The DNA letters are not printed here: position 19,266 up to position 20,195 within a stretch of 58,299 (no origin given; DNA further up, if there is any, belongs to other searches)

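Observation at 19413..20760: Second, diverged copy of the same two-gene module at the promoter-proximal end of the operon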

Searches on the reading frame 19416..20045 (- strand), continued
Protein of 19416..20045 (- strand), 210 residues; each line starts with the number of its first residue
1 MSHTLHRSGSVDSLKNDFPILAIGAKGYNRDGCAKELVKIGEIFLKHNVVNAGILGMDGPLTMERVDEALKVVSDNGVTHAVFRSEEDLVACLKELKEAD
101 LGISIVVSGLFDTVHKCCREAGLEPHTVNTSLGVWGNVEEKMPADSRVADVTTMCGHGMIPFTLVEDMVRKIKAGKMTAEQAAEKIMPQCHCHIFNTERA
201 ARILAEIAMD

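Call 78: search_protein_families(library=pfam, proteins=[window:19416-20045:-], max_evalue=10)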
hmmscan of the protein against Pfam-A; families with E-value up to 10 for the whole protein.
window:19416-20045:- (210 aa): 1 family
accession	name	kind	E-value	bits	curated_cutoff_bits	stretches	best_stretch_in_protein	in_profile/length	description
PF00107.32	ADH_zinc_N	-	0.023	15.1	31.8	1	55-122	13-83/129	Zinc-binding dehydrogenase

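Call 79: search_protein_families(library=pfam, proteins=[L004:7048-8829:+, L022:6863-8914:+, L023:6923-8851:+, L032:6806-8740:+, L039:16-1851:+, L043:7574-9247:+, L075:7673-9229:+, L031:7689-9257:+, L052:7677-9218:+, L012:7649-9160:+], max_evalue=1e-8)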
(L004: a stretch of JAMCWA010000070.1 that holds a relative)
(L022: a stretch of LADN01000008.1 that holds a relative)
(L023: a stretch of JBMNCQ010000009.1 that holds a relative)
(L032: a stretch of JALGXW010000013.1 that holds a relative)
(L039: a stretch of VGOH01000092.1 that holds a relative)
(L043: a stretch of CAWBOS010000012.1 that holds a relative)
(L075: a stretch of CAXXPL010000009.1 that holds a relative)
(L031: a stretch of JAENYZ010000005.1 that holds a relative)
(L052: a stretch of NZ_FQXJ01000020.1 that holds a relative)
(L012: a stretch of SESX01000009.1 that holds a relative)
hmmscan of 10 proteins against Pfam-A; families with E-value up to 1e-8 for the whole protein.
L004:7048-8829:+ (594 aa): 1 family
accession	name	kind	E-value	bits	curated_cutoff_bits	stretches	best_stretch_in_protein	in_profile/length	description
PF01019.26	G_glu_transpept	-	5.7e-138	461.4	27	1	36-586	2-512/512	Gamma-glutamyltranspeptidase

L022:6863-8914:+ (684 aa): 3 families
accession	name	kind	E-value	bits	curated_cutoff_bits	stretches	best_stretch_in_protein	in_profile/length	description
PF00158.32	Sigma54_activat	-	2.9e-69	232.5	20.2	1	342-509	1-167/168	Sigma-54 interaction domain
PF14532.12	Sigma54_activ_2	-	3.2e-17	63.5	25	1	344-514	2-138/138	Sigma-54 interaction domain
PF25601.1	AAA_lid_14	-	6.8e-17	61.5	27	1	515-590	1-80/87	AAA+ ATPase lid domain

L023:6923-8851:+ (643 aa): 5 families
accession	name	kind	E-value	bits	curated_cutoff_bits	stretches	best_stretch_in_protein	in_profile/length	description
PF00158.32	Sigma54_activat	-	4.7e-68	228.6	20.2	1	330-496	2-167/168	Sigma-54 interaction domain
PF06506.16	PrpR_N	-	3.4e-35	121.5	29.1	1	30-194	3-164/167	Propionate catabolism activator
PF14532.12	Sigma54_activ_2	-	4.2e-20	72.8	25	1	336-501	7-138/138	Sigma-54 interaction domain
PF02954.25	HTH_8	-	2e-10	40.7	22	1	599-636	4-42/42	Bacterial regulatory protein, Fis family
PF25601.1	AAA_lid_14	-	6.3e-10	39.2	27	1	502-574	1-73/87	AAA+ ATPase lid domain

L032:6806-8740:+ (645 aa): 0 families

L039:16-1851:+ (612 aa): 2 families
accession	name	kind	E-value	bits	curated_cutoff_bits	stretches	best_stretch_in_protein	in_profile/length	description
PF01314.23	AFOR_C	-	5.5e-87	292.8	27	1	238-607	19-385/385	Aldehyde ferredoxin oxidoreductase, domains 2 & 3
PF02730.20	AFOR_N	-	4.4e-64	216.3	29.8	1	6-205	1-196/199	Aldehyde ferredoxin oxidoreductase, N-terminal domain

L043:7574-9247:+ (558 aa): 3 families
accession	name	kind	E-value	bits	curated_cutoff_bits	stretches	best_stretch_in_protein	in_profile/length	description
PF02776.23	TPP_enzyme_N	-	1.5e-28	99.4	26.8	1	5-107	2-106/119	Thiamine pyrophosphate enzyme, N-terminal TPP binding domain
PF00205.28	TPP_enzyme_M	-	6.8e-25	87.8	30.4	1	195-324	1-136/137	Thiamine pyrophosphate enzyme, central domain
PF02775.26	TPP_enzyme_C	-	8.2e-22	78.1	21.9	1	409-538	18-151/151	Thiamine pyrophosphate enzyme, C-terminal TPP binding domain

L075:7673-9229:+ (519 aa): 1 family
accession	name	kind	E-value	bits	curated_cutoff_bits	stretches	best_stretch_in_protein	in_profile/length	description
PF01970.21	TctA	-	7.2e-150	499.7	28.9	1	18-441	2-423/423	Tripartite tricarboxylate transporter TctA family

L031:7689-9257:+ (523 aa): 1 family
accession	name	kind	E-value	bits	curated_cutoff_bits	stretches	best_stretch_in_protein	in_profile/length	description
PF00549.24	Ligase_CoA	-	5.6e-28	98.1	24.5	1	348-507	2-125/128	CoA-ligase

L052:7677-9218:+ (514 aa): 1 family
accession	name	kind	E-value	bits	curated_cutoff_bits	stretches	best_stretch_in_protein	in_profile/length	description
PF03063.25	Prismane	-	3.1e-13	49.7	27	0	297-486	320-490/513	Prismane/CO dehydrogenase family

L012:7649-9160:+ (504 aa): 1 family
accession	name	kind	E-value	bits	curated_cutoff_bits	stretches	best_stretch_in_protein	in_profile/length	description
PF01970.21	TctA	-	3.1e-161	537.2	28.9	1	24-444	1-423/423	Tripartite tricarboxylate transporter TctA family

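Call 80: search_protein_families(library=pfam, proteins=[L004:5675-6919:+, L043:10721-11896:+, L043:12409-13566:+, L031:6454-7680:+, L031:10688-12106:+, L031:12066-13208:+, L031:13293-14663:+, L052:10512-11870:+, L052:11889-12893:+, L032:6806-8740:+], max_evalue=0.00001)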
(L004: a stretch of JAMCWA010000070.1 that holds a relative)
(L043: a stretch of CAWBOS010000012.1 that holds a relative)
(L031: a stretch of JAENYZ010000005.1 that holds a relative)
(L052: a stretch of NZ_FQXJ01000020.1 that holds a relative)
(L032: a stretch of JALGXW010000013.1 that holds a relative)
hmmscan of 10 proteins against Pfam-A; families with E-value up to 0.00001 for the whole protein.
L004:5675-6919:+ (415 aa): 1 family
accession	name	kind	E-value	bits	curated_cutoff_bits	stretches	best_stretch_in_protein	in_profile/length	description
PF01546.33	Peptidase_M20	-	1.1e-34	120.6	24.6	1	83-410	2-204/206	Peptidase family M20/M25/M40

L043:10721-11896:+ (392 aa): 1 family
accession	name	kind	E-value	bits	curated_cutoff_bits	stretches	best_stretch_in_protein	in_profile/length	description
PF02515.22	CoA_transf_3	-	5.5e-107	358.5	23.3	1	5-369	1-366/366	CoA-transferase family III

L043:12409-13566:+ (386 aa): 1 family
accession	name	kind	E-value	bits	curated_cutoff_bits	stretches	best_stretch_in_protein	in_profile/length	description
PF02515.22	CoA_transf_3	-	2.8e-105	352.9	23.3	1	5-363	1-366/366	CoA-transferase family III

L031:6454-7680:+ (409 aa): 4 families
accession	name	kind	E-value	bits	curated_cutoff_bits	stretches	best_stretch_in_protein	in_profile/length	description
PF08240.17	ADH_N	-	3.4e-21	75.9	23.5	1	78-197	2-102/104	Alcohol dehydrogenase GroES-like domain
PF00107.32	ADH_zinc_N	-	9.1e-19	68.1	31.8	1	240-363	3-121/129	Zinc-binding dehydrogenase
PF16912.11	Glu_dehyd_C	-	4.5e-11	43.1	34.9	1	229-392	32-198/211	Glucose dehydrogenase C-terminus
PF13602.12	ADH_zinc_N_2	-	5.8e-06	27.7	27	0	274-394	2-122/134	Zinc-binding dehydrogenase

L031:10688-12106:+ (473 aa): 1 family
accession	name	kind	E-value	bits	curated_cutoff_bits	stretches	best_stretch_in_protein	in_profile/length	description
PF06545.17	AllG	-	4.4e-86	288.3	27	1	143-358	1-215/215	Oxamate carbamoyltransferase subunit AllG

L031:12066-13208:+ (381 aa): 2 families
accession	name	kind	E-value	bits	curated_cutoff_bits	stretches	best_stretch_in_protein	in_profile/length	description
PF05343.19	Peptidase_M42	-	1.3e-65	221.8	23.2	1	67-363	1-291/292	M42 glutamyl aminopeptidase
PF01546.33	Peptidase_M20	-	3.6e-07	30.7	24.6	1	195-370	33-205/206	Peptidase family M20/M25/M40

L031:13293-14663:+ (457 aa): 2 families
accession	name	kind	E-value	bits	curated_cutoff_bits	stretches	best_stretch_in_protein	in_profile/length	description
PF01979.26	Amidohydro_1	-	2.3e-22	80.1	25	1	51-435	1-344/345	Amidohydrolase family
PF07969.17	Amidohydro_3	-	3.1e-13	50.5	29.7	1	357-437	405-472/472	Amidohydrolase family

L052:10512-11870:+ (453 aa): 7 families
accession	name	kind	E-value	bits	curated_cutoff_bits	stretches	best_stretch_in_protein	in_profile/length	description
PF07992.20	Pyr_redox_2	-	1.8e-55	188.9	26.1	1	52-347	3-291/291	Pyridine nucleotide-disulphide oxidoreductase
PF00070.33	Pyr_redox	-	1.4e-18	67.6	22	1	193-270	2-79/82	Pyridine nucleotide-disulphide oxidoreductase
PF01266.30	DAO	-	2.8e-08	34.1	27.9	0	232-287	149-205/353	FAD dependent oxidoreductase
PF13738.12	Pyr_redox_3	-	3.3e-08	33.6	30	1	115-321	92-305/305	Pyridine nucleotide-disulphide oxidoreductase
PF01262.27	AlaDh_PNT_C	-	4.6e-08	33.2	23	0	192-286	30-102/214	Alanine dehydrogenase/PNT, C-terminal domain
PF18267.7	Rubredoxin_C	-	1.4e-07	31.8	25.9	1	368-424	3-59/70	Rubredoxin NAD+ reductase C-terminal domain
PF03486.20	HI0933_like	-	3.7e-06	27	50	0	234-285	111-163/244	HI0933-like protein Rossmann domain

L052:11889-12893:+ (335 aa): 4 families
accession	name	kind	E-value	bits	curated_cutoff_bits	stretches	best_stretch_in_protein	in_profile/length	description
PF00107.32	ADH_zinc_N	-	9.9e-27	93.9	31.8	1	164-283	3-122/129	Zinc-binding dehydrogenase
PF08240.17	ADH_N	-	1.4e-15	57.8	23.5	1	33-110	1-70/104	Alcohol dehydrogenase GroES-like domain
PF13602.12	ADH_zinc_N_2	-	4.7e-09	37.7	27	1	195-333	1-134/134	Zinc-binding dehydrogenase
PF16912.11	Glu_dehyd_C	-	9.2e-09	35.5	34.9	1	153-333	32-209/211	Glucose dehydrogenase C-terminus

L032:6806-8740:+ (645 aa): 0 families
